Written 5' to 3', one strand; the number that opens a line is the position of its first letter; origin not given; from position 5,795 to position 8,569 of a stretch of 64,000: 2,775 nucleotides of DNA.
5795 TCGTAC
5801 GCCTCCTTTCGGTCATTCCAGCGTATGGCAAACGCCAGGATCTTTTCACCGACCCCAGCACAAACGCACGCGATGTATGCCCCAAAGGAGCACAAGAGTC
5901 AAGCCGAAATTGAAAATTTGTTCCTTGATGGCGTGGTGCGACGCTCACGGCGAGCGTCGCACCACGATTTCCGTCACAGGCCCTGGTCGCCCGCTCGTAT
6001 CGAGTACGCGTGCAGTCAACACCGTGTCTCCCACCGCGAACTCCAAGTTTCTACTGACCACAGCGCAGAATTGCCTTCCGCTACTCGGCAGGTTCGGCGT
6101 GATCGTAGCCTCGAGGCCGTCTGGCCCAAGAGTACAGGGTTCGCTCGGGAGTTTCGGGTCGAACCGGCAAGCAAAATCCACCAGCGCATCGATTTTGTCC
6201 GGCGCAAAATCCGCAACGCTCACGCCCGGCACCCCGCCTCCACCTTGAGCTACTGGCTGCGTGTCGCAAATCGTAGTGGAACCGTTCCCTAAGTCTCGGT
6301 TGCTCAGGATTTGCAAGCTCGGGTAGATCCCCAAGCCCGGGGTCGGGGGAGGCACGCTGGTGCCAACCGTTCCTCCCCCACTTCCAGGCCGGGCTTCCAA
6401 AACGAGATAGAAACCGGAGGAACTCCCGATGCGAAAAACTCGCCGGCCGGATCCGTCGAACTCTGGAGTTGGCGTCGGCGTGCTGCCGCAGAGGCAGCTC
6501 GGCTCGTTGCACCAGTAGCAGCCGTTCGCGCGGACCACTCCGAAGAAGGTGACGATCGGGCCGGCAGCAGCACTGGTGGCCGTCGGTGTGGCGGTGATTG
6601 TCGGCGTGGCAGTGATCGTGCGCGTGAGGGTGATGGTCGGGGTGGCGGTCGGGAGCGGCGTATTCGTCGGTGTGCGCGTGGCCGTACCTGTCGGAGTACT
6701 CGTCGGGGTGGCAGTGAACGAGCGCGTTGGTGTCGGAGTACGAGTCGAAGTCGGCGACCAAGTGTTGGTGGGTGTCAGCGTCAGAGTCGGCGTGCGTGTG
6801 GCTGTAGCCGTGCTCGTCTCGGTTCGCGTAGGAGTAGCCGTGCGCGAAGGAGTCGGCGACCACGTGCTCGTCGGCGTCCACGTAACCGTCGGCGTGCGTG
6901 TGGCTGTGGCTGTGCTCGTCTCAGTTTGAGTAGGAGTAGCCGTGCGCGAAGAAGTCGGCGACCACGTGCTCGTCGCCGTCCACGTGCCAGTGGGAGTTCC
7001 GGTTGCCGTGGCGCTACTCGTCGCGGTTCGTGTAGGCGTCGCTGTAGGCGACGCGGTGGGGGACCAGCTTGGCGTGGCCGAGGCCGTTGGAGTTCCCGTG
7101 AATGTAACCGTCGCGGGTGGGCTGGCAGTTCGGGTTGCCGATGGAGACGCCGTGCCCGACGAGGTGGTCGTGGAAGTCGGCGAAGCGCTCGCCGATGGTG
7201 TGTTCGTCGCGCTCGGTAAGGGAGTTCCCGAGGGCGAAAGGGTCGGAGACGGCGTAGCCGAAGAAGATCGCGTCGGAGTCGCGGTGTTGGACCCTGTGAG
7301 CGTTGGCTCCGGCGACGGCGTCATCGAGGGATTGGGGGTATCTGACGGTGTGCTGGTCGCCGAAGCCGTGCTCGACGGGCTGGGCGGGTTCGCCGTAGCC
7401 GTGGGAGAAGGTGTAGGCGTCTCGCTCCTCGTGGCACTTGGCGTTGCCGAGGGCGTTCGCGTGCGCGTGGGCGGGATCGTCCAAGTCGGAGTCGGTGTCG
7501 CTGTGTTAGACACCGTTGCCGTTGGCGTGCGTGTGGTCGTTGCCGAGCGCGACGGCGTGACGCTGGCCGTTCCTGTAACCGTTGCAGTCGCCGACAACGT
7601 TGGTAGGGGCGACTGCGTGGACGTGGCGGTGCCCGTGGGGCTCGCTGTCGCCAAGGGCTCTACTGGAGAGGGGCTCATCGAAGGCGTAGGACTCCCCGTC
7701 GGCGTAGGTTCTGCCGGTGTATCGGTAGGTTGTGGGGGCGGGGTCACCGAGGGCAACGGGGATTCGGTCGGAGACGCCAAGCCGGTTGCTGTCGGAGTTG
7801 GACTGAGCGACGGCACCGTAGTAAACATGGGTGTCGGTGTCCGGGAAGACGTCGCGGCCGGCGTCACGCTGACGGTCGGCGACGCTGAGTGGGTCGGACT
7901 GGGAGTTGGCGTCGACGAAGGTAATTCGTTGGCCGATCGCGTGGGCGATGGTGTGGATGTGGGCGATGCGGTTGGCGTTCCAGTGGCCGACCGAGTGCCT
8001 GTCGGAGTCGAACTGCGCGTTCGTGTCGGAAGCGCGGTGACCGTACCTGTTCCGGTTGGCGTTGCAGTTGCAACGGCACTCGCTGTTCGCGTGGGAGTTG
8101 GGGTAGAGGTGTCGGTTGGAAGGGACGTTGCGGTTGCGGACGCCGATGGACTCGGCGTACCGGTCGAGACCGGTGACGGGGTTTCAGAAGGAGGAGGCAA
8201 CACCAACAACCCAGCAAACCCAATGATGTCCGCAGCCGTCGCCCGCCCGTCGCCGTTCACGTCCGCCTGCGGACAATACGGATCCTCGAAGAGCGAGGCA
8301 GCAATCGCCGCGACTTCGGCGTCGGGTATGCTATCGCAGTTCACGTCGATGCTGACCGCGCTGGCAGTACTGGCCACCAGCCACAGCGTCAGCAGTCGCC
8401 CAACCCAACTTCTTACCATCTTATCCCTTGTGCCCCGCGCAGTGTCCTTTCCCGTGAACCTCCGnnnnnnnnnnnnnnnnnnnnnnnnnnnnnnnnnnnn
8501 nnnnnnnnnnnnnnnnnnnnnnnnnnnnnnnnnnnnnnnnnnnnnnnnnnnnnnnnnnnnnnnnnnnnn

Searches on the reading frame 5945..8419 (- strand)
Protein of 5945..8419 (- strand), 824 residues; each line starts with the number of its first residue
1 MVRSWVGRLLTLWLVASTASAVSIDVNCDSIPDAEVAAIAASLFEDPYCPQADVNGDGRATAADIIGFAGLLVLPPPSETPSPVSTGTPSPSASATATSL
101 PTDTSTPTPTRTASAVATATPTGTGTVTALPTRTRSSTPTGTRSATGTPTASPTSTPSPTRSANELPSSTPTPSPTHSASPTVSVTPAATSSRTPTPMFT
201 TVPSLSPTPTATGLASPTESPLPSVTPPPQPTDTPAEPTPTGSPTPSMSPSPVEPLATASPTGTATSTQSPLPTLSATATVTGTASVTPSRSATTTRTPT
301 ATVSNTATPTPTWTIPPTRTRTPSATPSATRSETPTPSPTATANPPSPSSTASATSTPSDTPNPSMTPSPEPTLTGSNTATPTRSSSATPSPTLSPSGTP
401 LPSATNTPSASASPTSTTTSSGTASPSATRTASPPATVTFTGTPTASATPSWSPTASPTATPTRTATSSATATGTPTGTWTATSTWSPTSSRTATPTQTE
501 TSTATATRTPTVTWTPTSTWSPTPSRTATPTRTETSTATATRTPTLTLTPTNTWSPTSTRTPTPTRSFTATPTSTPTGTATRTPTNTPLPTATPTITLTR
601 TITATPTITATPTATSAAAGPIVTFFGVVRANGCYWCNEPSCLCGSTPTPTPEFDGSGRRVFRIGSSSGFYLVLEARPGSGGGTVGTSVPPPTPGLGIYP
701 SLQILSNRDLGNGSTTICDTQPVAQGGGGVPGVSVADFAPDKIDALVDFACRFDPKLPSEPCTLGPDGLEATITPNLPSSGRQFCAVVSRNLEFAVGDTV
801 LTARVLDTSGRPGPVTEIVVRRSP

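Call 4: search_protein_families(library=pfam, proteins=[window:5945-8419:-], max_evalue=1)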
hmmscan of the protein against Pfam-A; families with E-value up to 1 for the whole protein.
window:5945-8419:- (824 aa): 1 family
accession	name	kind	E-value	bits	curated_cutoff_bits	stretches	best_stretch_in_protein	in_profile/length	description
PF00404.24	Dockerin_1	-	0.26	11.9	22.9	1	52-65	36-49/57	Dockerin type I domain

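Call 6: search_protein_families(library=ncbifam, proteins=[window:5945-8419:-], max_evalue=1)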
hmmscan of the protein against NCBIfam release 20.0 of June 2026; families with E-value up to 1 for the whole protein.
window:5945-8419:- (824 aa): 1 family
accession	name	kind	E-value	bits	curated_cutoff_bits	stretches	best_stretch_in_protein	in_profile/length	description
NF005584.0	PRK07282.1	equivalog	0.17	10.3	970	1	714-767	248-301/566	acetolactate synthase large subunit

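Call 24: search_protein_families(library=phrogs, proteins=[window:5945-8419:-], max_evalue=0.1)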
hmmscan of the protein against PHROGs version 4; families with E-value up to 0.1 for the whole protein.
window:5945-8419:- (824 aa): 1 family
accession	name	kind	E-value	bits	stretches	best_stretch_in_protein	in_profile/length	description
phrog_15511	-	unknown function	0.021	14.9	0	556-618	208-270/511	-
